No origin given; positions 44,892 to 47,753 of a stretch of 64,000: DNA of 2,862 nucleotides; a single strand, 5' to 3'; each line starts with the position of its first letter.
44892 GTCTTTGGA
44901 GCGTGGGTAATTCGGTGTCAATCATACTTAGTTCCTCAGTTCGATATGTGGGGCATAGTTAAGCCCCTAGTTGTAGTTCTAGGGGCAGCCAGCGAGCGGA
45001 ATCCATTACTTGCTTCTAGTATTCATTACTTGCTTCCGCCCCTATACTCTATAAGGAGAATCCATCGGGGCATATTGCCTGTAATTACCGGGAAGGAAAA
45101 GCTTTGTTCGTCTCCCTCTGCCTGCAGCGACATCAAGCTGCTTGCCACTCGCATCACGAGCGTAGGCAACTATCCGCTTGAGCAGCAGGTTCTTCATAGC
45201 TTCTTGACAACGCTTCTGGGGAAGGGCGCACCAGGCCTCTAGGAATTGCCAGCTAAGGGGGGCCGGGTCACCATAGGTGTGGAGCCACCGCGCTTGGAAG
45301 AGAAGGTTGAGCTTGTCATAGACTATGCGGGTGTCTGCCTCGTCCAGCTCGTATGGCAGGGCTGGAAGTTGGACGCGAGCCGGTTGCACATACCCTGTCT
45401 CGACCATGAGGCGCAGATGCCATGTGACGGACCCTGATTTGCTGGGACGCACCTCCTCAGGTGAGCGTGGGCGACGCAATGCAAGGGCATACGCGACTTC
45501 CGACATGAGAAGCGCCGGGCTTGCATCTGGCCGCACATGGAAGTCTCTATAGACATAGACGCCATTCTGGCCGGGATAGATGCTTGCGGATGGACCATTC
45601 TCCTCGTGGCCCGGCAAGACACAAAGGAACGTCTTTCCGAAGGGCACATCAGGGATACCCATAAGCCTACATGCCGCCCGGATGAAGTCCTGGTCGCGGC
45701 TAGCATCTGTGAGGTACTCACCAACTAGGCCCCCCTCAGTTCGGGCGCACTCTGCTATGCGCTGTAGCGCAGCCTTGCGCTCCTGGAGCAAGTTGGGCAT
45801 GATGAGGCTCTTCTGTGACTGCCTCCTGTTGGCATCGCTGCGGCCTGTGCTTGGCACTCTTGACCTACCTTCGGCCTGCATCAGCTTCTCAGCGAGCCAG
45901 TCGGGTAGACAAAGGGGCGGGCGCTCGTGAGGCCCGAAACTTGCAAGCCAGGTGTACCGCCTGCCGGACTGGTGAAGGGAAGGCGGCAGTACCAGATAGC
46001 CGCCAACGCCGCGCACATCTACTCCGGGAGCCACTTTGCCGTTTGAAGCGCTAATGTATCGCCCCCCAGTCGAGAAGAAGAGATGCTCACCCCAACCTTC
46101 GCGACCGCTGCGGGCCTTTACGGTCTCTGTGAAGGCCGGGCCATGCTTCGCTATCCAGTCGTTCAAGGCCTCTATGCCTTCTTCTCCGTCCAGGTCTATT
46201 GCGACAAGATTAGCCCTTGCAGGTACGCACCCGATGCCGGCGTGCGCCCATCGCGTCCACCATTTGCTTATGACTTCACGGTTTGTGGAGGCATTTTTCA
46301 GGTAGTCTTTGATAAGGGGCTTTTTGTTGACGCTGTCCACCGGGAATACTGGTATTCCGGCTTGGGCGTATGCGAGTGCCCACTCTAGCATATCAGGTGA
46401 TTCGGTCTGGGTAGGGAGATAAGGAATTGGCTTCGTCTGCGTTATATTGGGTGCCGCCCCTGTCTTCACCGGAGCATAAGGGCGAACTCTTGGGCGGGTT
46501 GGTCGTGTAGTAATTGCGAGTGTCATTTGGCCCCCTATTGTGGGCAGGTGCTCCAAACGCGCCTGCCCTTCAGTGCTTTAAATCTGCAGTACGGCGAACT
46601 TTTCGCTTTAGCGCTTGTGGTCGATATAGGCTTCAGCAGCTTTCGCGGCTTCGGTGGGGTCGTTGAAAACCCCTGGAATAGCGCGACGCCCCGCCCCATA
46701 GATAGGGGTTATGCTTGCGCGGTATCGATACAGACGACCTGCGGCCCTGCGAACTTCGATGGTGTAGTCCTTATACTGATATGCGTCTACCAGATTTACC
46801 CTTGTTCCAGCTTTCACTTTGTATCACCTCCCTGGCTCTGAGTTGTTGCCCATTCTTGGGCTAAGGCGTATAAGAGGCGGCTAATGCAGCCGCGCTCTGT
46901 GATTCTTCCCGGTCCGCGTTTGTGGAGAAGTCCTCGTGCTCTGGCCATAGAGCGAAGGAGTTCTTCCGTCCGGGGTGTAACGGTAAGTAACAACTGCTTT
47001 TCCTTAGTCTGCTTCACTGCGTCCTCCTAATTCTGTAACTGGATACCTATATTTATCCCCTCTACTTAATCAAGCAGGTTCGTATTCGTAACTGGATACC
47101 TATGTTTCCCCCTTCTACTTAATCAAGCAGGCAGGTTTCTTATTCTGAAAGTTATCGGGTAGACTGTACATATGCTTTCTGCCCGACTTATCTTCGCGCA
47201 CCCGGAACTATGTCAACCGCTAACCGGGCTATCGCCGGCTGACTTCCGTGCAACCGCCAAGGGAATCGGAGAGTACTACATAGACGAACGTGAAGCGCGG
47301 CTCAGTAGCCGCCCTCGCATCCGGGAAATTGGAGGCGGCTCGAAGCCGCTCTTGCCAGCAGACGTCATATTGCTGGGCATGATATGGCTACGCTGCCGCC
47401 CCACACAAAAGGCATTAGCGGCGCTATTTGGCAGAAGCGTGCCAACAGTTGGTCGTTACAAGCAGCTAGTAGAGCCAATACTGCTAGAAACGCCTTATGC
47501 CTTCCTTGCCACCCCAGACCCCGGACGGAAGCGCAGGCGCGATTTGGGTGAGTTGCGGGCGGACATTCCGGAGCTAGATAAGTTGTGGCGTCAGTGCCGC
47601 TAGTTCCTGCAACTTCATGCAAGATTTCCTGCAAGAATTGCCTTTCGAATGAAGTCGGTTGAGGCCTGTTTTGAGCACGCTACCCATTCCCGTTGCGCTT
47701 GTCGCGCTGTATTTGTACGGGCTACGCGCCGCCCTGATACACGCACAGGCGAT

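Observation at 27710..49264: tRNA-Arg(TCG) integration hotspot with a tandem series of anticodon-loop-bounded att remnants spanning about 22 kb of mobilome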

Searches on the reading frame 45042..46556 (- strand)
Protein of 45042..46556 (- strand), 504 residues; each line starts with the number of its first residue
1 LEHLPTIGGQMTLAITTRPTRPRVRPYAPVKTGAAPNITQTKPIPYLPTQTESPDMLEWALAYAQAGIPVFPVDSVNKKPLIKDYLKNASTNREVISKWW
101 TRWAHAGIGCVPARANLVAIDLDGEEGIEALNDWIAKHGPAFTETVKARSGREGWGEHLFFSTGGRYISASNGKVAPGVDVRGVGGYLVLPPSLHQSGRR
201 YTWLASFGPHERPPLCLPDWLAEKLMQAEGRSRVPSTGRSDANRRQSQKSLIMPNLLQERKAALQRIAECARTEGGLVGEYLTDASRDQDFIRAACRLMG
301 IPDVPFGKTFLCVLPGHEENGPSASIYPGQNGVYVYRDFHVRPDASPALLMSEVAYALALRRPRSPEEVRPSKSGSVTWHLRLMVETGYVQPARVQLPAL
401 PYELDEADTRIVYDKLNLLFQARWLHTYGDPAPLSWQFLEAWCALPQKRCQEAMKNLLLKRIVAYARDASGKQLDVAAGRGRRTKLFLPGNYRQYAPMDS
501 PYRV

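Call 9: search_protein_families(library=pfam, proteins=[window:45042-46556:-], max_evalue=0.01)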
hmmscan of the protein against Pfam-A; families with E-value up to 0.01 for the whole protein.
window:45042-46556:- (504 aa): 1 family
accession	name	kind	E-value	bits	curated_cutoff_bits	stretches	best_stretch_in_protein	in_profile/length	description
PF09250.16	Prim-Pol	-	1.3e-36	126.9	22.8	1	60-220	1-158/158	Bifunctional DNA primase/polymerase, N-terminal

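Call 73: search_protein_families(library=ncbifam, proteins=[window:45042-46556:-], max_evalue=0.001)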
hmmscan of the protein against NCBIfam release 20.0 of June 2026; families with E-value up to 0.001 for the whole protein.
window:45042-46556:- (504 aa): 0 families

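Call 74: search_protein_families(library=phrogs, proteins=[window:45042-46556:-], max_evalue=0.001)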
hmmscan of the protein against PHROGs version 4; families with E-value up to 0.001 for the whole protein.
window:45042-46556:- (504 aa): 6 families
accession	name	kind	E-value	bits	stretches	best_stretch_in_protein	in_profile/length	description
phrog_1156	-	DNA, RNA and nucleotide metabolism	1.4e-29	104.3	1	56-242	13-209/855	DNA primase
phrog_5852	-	DNA, RNA and nucleotide metabolism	1.9e-25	90.6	1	58-205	68-229/242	DNA polymerase/primase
phrog_5177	-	DNA, RNA and nucleotide metabolism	1.3e-15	57.4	1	52-202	16-168/876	DNA polymerase/primase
phrog_695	-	DNA, RNA and nucleotide metabolism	2.8e-13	50.5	1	54-255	6-205/704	DNA polymerase/primase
phrog_906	-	DNA, RNA and nucleotide metabolism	2.7e-12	47.2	1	86-241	85-259/872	DNA polymerase/primase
phrog_10729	-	DNA, RNA and nucleotide metabolism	3.1e-10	39.9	1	49-210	7-166/722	DNA polymerase/primase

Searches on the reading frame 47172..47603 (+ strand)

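Call 11: search_protein_families(library=pfam, proteins=[window:47172-47603:+], max_evalue=0.01)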
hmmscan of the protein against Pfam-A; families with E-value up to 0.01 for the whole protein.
window:47172-47603:+ (143 aa): 1 family
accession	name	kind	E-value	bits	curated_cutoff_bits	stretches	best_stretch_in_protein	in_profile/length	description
PF13613.12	HTH_Tnp_4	-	5.6e-05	23.1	27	1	61-104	4-47/53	Helix-turn-helix of DDE superfamily endonuclease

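Call 73: search_protein_families(library=ncbifam, proteins=[window:47172-47603:+], max_evalue=0.001)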
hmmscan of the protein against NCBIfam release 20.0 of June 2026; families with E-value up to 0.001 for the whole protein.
window:47172-47603:+ (143 aa): 0 families

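Call 74: search_protein_families(library=phrogs, proteins=[window:47172-47603:+], max_evalue=0.001)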
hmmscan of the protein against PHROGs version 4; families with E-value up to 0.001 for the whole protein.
window:47172-47603:+ (143 aa): 0 families
